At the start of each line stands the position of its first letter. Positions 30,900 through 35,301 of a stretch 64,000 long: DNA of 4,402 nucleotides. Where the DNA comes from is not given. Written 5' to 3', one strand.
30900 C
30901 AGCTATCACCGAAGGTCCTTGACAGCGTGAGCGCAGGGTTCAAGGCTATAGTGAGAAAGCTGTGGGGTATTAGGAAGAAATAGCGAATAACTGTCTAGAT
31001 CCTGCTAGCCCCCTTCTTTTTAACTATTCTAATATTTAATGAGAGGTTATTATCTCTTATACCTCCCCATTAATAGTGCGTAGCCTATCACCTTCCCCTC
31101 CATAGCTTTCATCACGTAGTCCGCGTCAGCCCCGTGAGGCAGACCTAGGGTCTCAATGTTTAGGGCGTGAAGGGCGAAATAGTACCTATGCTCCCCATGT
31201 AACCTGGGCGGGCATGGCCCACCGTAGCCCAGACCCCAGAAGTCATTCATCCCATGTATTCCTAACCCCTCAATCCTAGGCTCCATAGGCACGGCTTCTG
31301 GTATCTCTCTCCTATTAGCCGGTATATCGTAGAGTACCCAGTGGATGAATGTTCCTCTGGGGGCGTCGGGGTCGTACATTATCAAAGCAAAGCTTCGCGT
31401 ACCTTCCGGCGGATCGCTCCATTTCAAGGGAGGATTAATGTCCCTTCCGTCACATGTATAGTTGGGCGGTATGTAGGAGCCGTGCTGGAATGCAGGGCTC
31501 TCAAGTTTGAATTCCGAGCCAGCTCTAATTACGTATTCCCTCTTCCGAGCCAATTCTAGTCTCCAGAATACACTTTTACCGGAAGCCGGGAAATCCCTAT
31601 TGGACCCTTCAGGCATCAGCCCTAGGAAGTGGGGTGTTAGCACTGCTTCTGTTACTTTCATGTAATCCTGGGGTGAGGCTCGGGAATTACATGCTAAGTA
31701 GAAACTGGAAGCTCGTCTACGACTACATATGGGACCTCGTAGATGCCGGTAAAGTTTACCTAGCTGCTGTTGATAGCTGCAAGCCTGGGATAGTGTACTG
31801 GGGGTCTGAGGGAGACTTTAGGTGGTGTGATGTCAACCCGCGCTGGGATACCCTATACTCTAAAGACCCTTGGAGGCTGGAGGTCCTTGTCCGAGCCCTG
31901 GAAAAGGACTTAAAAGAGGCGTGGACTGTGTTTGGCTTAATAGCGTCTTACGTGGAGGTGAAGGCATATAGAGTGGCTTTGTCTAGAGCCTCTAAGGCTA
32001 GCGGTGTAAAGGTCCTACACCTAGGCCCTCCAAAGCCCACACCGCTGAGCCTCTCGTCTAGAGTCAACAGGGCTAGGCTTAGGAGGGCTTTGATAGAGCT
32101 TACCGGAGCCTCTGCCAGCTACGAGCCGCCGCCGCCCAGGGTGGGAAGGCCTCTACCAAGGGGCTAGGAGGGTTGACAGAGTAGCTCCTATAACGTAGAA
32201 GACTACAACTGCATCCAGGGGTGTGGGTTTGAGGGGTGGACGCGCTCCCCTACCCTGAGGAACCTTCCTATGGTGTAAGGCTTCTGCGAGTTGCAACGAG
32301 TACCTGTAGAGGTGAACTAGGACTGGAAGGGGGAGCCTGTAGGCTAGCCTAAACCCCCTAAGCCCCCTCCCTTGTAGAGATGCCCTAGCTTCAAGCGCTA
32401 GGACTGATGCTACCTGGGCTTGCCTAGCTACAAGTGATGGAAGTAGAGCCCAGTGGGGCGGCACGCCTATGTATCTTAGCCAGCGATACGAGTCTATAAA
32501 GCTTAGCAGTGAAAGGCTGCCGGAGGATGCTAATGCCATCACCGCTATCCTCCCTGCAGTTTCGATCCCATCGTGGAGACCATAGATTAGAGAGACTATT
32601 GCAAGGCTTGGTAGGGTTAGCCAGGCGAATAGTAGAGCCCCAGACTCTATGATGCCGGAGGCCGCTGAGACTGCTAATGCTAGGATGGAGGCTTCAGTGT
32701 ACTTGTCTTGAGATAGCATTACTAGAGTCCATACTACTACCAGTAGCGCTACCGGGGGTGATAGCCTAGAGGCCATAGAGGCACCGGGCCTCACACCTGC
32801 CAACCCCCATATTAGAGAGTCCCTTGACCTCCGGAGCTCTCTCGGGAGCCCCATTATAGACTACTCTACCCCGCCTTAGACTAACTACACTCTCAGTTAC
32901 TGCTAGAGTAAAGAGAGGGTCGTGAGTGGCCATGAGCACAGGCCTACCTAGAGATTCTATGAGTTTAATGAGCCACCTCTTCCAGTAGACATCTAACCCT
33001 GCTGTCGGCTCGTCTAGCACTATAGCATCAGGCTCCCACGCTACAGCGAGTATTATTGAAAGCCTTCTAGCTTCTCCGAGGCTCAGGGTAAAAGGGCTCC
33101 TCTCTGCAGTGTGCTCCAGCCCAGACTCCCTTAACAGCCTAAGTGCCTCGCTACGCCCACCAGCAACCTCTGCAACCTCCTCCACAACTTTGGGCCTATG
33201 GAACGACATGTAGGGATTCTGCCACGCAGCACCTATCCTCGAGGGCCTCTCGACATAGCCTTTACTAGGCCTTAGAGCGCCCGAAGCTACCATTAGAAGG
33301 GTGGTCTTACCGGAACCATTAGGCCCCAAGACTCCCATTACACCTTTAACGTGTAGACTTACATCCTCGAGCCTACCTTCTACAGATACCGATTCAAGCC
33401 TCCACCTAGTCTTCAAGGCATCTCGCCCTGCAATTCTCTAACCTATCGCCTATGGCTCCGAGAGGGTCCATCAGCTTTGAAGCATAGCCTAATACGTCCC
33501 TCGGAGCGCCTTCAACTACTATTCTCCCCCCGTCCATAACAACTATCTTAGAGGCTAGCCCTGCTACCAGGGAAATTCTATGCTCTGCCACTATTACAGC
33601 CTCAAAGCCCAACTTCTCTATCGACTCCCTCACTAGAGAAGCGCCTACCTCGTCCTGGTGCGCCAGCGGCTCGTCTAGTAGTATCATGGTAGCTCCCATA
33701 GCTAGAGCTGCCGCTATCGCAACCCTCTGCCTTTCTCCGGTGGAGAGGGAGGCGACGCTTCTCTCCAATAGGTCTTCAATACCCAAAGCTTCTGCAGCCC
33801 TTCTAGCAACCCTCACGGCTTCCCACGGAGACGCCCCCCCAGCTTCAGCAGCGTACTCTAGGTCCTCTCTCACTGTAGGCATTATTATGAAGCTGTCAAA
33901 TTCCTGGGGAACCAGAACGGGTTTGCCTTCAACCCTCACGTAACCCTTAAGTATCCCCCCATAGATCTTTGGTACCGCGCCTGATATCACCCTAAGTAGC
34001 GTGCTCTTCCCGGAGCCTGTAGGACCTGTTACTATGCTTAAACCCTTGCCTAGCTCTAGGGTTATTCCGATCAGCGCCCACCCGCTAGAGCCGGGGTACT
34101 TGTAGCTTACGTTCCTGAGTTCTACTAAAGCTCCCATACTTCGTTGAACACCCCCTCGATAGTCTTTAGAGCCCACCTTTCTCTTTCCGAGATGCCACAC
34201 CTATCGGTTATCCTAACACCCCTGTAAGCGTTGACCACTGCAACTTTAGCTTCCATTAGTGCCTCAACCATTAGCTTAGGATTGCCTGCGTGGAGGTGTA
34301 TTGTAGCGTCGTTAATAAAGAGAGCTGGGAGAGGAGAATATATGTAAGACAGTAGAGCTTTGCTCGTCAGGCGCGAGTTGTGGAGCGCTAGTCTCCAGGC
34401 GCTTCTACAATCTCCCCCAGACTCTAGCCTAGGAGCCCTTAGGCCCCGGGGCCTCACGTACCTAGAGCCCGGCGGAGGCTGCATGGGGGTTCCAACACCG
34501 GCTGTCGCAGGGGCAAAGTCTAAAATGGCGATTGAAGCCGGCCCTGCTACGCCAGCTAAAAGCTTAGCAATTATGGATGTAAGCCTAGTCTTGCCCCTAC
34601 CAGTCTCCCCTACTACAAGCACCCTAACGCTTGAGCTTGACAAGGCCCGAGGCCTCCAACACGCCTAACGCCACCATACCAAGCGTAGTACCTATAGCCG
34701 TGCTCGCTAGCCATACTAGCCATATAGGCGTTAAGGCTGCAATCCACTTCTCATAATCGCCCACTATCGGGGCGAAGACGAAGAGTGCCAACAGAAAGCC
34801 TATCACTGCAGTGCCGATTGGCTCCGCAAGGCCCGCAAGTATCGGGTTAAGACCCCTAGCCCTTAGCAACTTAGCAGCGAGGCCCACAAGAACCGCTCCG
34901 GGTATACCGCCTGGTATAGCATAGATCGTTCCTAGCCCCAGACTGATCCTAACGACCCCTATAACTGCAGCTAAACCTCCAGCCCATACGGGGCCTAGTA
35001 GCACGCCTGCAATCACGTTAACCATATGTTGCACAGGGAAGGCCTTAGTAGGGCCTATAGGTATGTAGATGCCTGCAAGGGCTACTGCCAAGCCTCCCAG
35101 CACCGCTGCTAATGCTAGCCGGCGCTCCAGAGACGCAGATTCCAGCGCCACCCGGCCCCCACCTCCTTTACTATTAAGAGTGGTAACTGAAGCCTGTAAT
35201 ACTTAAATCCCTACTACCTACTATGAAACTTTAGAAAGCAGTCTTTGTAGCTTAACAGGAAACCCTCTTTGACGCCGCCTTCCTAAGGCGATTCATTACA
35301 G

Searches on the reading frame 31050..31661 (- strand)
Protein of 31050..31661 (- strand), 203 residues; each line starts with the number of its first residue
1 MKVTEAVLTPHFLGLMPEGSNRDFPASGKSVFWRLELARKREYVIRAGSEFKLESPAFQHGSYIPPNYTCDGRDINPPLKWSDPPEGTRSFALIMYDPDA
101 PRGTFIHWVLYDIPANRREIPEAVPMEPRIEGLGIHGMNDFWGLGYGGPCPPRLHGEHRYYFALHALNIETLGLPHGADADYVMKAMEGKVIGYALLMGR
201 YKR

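Call 75: search_protein_families(library=pfam, proteins=[window:31050-31661:-], max_evalue=0.001)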
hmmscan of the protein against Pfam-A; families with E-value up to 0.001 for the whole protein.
window:31050-31661:- (203 aa): 1 family
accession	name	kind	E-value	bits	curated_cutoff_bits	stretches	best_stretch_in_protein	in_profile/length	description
PF01161.25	PBP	-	3.2e-43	147.7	24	1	64-201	2-135/135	Phosphatidylethanolamine-binding protein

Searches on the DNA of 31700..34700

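Call 42: search_rna_families(source=window, start=31700, end=34700, threshold=evalue, max_evalue=1)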
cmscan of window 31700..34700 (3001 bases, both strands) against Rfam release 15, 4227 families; matches with E-value up to 1: 1.
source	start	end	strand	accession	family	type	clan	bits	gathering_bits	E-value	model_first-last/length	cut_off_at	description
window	33834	34088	-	RF02160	PART1_2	Gene; lncRNA;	-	17.7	55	0.39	1-249/249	no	Prostate androgen-regulated transcript 1 conserved region 2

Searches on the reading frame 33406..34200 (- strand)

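Call 75: search_protein_families(library=pfam, proteins=[window:33406-34200:-], max_evalue=0.001)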
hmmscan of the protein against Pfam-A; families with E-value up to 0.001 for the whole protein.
window:33406-34200:- (264 aa): 6 families
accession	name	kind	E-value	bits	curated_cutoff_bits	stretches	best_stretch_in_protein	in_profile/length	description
PF00005.33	ABC_tran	-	2.8e-20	73.7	25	1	48-180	8-137/137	ABC transporter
PF13476.12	AAA_23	-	2.2e-05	25.7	27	1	47-73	14-40/201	AAA domain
PF00437.27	T2SSE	-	4.5e-05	22.7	24.9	1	48-77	138-167/370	Type II/IV secretion system protein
PF13191.12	AAA_16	-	0.00067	20.6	32.6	1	54-150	26-122/167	AAA ATPase domain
PF02463.25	SMC_N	-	0.00078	19.4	40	0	46-72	18-44/220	RecF/RecN/SMC N terminal domain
PF13304.12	AAA_21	-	0.00089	19.8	27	0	55-73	2-20/304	AAA domain, putative AbiEii toxin, Type IV TA system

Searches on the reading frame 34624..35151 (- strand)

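Call 75: search_protein_families(library=pfam, proteins=[window:34624-35151:-], max_evalue=0.001)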
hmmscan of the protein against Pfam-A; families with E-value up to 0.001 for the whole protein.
window:34624-35151:- (175 aa): 1 family
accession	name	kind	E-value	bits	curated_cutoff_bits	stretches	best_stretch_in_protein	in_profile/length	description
PF09512.15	ThiW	-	1.1e-38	133.2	30.3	1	12-166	1-148/150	Thiamine-precursor transporter protein (ThiW)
